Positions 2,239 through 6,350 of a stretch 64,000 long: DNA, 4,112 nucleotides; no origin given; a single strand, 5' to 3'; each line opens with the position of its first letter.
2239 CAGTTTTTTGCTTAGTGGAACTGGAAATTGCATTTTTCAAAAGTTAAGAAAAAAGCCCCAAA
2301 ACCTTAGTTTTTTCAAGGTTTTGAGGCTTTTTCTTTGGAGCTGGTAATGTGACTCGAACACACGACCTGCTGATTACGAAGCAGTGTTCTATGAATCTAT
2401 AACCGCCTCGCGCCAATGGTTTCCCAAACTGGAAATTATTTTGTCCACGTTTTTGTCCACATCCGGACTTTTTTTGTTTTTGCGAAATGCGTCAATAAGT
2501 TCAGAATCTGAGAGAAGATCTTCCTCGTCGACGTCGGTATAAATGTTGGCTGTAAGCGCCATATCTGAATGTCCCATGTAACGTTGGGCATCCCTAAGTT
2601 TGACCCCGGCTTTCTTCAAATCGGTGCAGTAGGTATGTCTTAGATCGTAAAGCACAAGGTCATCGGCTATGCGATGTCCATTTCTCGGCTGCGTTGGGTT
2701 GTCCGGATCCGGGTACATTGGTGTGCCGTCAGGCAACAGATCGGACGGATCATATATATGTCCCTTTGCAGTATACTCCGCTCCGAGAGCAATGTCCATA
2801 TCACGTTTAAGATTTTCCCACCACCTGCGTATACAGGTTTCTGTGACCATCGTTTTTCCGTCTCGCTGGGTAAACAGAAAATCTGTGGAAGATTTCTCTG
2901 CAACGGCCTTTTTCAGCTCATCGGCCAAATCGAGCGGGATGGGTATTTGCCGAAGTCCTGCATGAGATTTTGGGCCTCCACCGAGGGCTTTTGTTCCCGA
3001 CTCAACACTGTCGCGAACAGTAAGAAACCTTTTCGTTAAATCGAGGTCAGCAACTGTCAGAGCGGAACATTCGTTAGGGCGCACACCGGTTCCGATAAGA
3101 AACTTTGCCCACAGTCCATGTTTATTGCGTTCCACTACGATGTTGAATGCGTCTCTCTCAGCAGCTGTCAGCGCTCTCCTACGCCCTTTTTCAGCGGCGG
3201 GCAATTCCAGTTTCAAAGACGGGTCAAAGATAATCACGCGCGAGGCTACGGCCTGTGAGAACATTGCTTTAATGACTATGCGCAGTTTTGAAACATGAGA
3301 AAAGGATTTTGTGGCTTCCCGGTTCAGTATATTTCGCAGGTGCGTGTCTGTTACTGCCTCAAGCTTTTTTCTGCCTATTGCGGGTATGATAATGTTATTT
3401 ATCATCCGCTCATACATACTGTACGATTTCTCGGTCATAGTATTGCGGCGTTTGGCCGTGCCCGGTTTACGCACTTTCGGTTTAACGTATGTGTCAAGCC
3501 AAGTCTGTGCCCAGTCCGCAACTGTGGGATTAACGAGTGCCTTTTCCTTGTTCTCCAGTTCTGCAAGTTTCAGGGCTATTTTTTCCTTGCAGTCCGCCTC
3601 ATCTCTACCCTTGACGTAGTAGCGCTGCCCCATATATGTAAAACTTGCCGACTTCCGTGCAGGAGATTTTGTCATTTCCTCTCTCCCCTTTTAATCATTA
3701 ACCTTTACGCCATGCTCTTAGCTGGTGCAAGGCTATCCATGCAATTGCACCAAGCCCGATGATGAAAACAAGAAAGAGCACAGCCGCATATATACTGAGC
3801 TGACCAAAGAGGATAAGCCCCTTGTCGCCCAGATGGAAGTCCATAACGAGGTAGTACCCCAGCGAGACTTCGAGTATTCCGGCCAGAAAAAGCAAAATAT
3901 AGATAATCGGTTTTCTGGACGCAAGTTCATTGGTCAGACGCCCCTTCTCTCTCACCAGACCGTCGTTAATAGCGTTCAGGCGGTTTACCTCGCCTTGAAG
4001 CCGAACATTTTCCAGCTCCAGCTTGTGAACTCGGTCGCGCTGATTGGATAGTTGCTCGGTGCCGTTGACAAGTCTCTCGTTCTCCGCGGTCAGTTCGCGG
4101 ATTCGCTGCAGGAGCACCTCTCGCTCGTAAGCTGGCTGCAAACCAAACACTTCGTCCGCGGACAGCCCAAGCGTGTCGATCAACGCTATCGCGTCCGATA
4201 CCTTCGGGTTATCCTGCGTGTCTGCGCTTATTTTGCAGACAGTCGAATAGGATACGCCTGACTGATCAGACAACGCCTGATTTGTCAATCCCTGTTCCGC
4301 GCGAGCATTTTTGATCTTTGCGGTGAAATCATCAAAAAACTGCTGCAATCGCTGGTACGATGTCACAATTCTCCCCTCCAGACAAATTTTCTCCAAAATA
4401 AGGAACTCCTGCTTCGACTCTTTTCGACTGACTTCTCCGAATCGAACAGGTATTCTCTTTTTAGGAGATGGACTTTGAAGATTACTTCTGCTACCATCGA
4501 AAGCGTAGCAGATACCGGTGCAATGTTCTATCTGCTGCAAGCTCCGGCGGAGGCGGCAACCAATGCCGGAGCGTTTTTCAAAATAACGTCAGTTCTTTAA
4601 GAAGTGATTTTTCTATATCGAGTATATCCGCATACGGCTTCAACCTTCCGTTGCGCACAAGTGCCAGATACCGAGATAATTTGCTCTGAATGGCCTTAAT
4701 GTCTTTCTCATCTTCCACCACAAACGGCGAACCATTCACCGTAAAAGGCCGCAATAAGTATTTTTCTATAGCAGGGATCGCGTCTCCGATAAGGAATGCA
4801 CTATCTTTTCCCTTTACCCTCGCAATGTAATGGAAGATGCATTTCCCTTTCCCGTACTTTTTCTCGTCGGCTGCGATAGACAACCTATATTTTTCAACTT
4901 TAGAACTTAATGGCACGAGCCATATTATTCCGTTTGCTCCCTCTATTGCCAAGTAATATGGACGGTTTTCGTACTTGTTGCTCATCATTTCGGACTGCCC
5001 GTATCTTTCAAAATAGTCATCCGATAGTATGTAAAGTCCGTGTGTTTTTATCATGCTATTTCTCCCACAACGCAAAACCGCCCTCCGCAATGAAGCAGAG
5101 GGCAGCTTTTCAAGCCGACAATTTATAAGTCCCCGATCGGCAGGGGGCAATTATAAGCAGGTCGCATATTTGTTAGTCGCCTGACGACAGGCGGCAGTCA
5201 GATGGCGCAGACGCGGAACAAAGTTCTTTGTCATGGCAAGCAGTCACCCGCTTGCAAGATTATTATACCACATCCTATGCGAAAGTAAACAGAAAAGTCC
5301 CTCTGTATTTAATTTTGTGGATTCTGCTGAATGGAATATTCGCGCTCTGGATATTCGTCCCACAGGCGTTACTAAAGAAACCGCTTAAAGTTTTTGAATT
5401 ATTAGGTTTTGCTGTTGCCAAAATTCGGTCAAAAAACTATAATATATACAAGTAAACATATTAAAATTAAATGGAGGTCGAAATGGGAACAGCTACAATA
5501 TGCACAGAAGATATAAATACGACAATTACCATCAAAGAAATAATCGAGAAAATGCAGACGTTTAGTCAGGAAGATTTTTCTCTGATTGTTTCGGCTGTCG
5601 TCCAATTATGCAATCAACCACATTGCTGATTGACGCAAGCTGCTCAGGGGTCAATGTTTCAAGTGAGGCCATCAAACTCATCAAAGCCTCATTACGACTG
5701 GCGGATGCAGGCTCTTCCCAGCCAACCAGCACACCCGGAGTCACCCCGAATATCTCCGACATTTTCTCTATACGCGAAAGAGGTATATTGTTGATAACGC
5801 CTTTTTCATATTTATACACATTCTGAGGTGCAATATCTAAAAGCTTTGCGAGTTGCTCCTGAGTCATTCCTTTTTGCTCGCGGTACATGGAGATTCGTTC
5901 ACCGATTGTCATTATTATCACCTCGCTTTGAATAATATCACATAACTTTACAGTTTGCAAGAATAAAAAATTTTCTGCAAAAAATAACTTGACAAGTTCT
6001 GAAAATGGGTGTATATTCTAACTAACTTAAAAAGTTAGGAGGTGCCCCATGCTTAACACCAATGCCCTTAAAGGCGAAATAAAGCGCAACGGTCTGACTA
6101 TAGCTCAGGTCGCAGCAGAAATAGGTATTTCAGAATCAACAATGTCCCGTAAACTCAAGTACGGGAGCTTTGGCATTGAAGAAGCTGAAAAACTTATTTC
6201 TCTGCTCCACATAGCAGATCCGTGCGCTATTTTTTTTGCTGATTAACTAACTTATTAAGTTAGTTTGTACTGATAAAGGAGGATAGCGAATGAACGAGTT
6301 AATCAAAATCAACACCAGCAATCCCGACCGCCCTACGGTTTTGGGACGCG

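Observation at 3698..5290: ToxN/AbiQ-like gene with a long structured leader but no antitoxin repeat array, paired with an HTH/coiled-coil/2-TM protein, between int and the repressor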

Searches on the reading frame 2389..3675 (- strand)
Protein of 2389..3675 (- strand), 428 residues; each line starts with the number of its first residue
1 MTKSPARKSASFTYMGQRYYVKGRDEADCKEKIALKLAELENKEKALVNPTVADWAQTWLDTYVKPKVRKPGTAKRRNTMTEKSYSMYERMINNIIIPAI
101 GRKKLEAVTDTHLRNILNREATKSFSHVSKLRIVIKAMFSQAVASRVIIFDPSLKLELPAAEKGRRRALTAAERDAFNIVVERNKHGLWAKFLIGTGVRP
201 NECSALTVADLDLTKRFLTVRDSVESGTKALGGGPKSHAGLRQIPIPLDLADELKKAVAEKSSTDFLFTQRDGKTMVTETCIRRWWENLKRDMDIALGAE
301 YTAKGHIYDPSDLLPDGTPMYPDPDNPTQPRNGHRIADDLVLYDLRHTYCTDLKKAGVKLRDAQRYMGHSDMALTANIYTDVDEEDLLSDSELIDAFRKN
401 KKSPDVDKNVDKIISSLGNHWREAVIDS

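Call 3: search_protein_families(library=pfam, proteins=[window:2389-3675:-], max_evalue=1)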
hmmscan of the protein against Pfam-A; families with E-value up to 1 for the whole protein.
window:2389-3675:- (428 aa): 3 families
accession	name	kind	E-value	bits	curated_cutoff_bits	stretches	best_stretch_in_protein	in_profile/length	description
PF00589.27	Phage_integrase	-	8e-17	62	27.1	2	338-384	125-170/172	Phage integrase family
PF22022.2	Phage_int_M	-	7.4e-08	33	27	1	74-155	10-92/96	Phage integrase central domain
PF14659.12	Phage_int_SAM_3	-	1.9e-07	31.6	22.6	1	76-119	13-56/58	Phage integrase, N-terminal SAM-like domain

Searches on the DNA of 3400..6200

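Call 9: search_rna_families(source=window, start=3400, end=6200, threshold=evalue, max_evalue=10)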
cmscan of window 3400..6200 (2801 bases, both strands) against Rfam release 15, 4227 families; matches with E-value up to 10: 5.
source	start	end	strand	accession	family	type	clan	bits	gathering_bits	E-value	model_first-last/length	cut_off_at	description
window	6066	6192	-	RF02132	HOXB13-AS1_1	Gene; lncRNA;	-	22.3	60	0.092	1-136/136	no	HOXB13 antisense RNA 1 conserved region 1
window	5069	5114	-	RF03278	mir-980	Gene; miRNA;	-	18.8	47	1.1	1-80/80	no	mir-980 microRNA precursor family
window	3453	3615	+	RF02178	SMCR2_2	Gene; lncRNA;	-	18.4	55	2.2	1-165/165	no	Smith-Magenis syndrome chromosome region, candidate 2 conserved region 2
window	5307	5369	+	RF02145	MEG8_1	Gene; lncRNA;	-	13.1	70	6.3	1-97/97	no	Maternally expressed 8 exon 1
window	4972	4992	-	RF01133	sR3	Gene; snRNA; snoRNA; CD-box;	-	12.3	41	5.9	1-55/55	no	Small nucleolar RNA sR3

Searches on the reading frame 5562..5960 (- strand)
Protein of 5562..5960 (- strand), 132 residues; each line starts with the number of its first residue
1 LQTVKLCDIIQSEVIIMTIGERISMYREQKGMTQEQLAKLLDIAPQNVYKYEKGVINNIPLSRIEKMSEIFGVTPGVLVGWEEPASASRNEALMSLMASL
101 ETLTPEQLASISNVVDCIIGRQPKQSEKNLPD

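Call 3: search_protein_families(library=pfam, proteins=[window:5562-5960:-], max_evalue=1)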
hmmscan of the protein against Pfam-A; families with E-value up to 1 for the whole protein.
window:5562-5960:- (132 aa): 17 families
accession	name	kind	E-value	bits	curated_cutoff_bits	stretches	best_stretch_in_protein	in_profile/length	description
PF01381.28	HTH_3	-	6.7e-15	55.3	23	1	25-77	3-54/55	Helix-turn-helix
PF13443.12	HTH_26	-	1.6e-10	41.5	22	1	22-82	1-61/63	Cro/C1-type HTH DNA-binding domain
PF12844.13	HTH_19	-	7e-10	39.1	30.2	1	20-76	1-56/64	Helix-turn-helix domain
PF13560.12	HTH_31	-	3.5e-09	37.3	27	1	19-75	2-58/64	Helix-turn-helix domain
PF02796.21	HTH_7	-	0.0031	18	23.8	1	29-51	19-41/45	Helix-turn-helix domain of resolvase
PF08281.18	Sigma70_r4_2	-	0.0064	16.6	25.7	1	27-51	22-46/54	Sigma-70, region 4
PF13744.12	HTH_37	-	0.013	15.8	27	1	20-67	20-67/80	Helix-turn-helix domain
PF00376.29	MerR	-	0.014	15.6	28.2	0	36-53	4-21/38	MerR family regulatory protein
PF13413.12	HTH_25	-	0.06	13.6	24.6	1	27-60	6-39/62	Helix-turn-helix domain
PF20432.4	Xre-like-HTH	-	0.061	14.1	25.8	1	31-57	23-51/63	Antitoxin Xre-like helix-turn-helix domain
PF15943.11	YdaS_toxin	-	0.071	13.4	30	1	34-66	11-42/65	Bacterial toxin YdaS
PF15978.11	TnsD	-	0.078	12.4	32.4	1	21-106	189-259/355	Tn7-like transposition protein D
PF12840.13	HTH_20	-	0.081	13.4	27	1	28-50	15-37/51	Helix-turn-helix domain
PF13518.12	HTH_28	-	0.13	12.9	25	1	29-53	10-34/52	Helix-turn-helix domain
PF14549.12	P22_Cro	-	0.15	12.3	30.2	1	34-53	12-31/60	DNA-binding transcriptional regulator Cro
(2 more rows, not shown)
